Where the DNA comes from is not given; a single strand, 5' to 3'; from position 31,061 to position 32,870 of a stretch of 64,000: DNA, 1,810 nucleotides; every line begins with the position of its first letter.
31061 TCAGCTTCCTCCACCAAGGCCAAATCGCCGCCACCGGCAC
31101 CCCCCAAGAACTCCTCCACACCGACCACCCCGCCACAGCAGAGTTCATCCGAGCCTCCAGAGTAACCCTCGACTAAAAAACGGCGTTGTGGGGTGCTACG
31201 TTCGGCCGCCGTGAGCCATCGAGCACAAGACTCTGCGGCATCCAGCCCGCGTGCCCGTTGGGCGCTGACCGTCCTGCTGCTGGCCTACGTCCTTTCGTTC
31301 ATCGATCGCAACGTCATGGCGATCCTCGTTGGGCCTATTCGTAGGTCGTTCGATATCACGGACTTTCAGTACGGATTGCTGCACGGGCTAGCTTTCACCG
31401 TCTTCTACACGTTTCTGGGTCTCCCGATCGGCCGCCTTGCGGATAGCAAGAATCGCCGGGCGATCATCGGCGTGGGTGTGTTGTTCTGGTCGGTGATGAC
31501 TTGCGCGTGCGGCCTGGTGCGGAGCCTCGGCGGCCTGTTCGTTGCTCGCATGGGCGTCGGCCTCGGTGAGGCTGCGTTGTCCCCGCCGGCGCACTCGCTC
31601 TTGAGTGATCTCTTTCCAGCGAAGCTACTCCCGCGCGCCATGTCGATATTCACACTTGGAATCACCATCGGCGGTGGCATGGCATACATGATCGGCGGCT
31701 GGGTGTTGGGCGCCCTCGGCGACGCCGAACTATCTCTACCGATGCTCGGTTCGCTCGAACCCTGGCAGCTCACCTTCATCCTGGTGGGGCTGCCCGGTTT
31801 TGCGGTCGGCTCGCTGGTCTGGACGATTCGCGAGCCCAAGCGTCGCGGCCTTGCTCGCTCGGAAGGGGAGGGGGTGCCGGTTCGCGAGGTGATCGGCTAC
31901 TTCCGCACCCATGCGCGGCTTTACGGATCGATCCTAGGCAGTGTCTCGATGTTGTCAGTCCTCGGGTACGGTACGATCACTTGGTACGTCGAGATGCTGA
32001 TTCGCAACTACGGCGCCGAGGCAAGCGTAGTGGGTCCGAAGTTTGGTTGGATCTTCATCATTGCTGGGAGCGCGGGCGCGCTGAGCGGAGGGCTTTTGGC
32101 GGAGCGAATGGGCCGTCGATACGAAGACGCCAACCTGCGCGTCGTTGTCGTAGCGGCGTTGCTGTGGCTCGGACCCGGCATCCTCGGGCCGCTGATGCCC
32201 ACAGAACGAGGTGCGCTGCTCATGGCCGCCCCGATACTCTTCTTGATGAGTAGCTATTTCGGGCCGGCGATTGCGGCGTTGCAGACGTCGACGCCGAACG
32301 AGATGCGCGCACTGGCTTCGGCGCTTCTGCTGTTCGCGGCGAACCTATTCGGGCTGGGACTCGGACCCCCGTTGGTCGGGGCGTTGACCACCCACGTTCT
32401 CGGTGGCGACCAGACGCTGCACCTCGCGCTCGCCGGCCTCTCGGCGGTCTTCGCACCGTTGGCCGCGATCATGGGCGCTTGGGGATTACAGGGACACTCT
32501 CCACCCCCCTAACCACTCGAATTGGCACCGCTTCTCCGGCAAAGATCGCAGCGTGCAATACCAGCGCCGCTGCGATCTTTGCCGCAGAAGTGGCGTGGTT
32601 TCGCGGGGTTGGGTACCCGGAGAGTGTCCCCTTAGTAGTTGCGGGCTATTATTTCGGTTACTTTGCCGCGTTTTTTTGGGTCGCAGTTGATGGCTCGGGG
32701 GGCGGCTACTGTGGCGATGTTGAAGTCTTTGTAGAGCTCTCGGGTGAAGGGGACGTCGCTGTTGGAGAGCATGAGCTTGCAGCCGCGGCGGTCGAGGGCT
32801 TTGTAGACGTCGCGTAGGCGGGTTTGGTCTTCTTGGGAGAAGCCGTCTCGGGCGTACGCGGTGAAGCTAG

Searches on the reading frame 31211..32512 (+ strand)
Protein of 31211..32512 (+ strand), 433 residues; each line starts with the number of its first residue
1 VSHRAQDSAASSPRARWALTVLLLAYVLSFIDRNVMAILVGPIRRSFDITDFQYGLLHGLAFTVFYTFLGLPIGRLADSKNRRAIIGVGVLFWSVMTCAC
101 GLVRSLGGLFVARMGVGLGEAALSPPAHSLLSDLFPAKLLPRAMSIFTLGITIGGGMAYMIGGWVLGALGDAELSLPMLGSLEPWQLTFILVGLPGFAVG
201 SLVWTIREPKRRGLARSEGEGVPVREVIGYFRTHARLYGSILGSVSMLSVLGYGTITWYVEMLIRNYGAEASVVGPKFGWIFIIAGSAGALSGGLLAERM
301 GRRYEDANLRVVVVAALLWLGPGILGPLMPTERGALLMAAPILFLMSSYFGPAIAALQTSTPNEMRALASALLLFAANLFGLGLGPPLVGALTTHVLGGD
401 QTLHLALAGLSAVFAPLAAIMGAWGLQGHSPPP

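Call 47: search_protein_families(library=pfam, proteins=[window:31211-32512:+], max_evalue=0.00001)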
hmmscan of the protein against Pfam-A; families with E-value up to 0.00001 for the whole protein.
window:31211-32512:+ (433 aa): 1 family
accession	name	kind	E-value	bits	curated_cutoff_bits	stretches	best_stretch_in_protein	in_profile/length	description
PF07690.21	MFS_1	-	4.6e-35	121.6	33.4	1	22-386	1-347/347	Major Facilitator Superfamily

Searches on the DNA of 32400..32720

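Call 18: search_rna_families(source=window, start=32400, end=32720, threshold=evalue, max_evalue=10)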
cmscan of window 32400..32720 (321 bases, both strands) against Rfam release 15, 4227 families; matches with E-value up to 10: 2.
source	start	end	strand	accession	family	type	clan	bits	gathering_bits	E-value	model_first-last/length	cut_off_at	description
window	32527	32595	+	RF04201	MIR7510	Gene; miRNA;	-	22.4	93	0.042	1-79/79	no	MIR7510 microRNA precursor family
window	32533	32586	-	RF03280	mir-7583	Gene; miRNA;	-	18.7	48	0.44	1-58/58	no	mir-7583 microRNA precursor family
